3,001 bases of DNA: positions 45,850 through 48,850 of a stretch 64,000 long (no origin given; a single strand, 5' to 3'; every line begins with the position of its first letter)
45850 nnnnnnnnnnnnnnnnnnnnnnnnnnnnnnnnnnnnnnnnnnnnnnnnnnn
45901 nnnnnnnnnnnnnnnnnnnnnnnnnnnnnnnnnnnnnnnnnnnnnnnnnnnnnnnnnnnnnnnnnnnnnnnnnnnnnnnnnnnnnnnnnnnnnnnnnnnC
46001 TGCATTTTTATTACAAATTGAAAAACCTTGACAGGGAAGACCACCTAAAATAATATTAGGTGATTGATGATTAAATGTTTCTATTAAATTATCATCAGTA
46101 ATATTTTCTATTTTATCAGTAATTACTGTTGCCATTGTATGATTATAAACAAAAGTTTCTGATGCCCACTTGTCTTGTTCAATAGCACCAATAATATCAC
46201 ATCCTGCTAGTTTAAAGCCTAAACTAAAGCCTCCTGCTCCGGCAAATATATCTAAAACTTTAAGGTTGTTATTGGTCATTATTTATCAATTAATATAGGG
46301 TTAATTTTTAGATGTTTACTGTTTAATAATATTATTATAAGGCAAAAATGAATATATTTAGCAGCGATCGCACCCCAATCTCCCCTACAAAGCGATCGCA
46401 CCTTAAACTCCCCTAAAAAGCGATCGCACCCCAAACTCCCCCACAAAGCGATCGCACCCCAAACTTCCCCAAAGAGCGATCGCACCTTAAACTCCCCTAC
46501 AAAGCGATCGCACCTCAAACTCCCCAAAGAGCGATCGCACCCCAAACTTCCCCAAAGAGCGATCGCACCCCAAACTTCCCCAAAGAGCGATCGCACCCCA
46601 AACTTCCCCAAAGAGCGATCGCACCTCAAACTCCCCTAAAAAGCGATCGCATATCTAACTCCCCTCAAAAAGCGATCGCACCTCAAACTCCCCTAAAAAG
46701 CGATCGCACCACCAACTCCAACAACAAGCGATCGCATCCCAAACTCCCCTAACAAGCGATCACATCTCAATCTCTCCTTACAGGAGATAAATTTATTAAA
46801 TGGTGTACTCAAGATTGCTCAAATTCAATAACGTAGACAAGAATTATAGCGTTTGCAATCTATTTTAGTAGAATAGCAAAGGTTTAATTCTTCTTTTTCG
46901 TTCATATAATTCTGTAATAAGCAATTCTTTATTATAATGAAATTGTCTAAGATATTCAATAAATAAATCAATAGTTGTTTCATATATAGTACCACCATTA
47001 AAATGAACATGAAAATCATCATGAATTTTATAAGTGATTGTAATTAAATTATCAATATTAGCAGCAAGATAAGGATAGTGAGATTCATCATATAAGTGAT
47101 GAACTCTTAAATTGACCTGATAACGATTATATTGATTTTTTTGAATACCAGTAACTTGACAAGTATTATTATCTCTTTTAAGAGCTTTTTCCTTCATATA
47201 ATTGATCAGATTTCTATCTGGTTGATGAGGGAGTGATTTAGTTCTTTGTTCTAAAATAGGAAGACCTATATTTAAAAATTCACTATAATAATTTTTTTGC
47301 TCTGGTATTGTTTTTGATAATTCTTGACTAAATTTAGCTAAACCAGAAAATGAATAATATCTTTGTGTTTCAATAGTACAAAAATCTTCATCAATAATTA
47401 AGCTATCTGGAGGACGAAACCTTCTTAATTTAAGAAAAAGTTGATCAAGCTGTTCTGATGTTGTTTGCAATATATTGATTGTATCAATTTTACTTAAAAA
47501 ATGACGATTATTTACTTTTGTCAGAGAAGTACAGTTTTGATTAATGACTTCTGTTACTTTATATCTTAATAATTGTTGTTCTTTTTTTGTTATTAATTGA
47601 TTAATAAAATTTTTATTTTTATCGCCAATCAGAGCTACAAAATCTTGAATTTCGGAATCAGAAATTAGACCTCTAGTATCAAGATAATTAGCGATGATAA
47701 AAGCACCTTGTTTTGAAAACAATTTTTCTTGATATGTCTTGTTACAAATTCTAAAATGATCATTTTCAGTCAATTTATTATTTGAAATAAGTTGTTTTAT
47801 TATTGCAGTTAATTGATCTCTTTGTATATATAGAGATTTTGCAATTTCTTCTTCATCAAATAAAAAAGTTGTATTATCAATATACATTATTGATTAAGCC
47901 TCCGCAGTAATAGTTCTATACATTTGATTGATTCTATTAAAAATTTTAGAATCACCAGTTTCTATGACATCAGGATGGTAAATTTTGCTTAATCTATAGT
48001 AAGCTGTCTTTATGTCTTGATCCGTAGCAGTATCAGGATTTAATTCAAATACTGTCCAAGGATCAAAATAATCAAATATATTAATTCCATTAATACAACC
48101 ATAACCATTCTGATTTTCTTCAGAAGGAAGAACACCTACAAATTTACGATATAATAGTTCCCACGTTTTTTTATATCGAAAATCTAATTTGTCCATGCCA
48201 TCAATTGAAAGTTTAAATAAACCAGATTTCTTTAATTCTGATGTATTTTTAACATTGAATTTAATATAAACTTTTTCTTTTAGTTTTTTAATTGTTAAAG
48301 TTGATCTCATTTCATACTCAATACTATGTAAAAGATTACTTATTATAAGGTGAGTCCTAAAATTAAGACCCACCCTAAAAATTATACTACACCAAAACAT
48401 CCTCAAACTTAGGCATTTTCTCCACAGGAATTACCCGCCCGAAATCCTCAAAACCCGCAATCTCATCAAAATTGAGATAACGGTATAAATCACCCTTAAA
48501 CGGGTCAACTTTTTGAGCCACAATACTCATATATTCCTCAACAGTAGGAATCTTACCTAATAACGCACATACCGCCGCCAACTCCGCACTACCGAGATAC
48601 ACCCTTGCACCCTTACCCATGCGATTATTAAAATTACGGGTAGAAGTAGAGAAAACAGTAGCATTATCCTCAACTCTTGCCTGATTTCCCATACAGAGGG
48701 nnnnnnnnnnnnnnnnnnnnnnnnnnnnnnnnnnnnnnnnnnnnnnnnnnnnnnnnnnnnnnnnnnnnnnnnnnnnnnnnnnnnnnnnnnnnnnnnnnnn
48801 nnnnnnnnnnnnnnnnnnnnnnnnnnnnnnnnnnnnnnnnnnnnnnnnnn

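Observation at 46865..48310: Translationally coupled J-domain protein + HNH nuclease pair in a defence island: candidate undescribed system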

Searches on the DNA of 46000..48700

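Call 75: search_rna_families(source=window, start=46000, end=48700, threshold=evalue, max_evalue=0.1)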
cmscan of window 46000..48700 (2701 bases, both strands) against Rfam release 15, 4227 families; matches with E-value up to 0.1: 0.
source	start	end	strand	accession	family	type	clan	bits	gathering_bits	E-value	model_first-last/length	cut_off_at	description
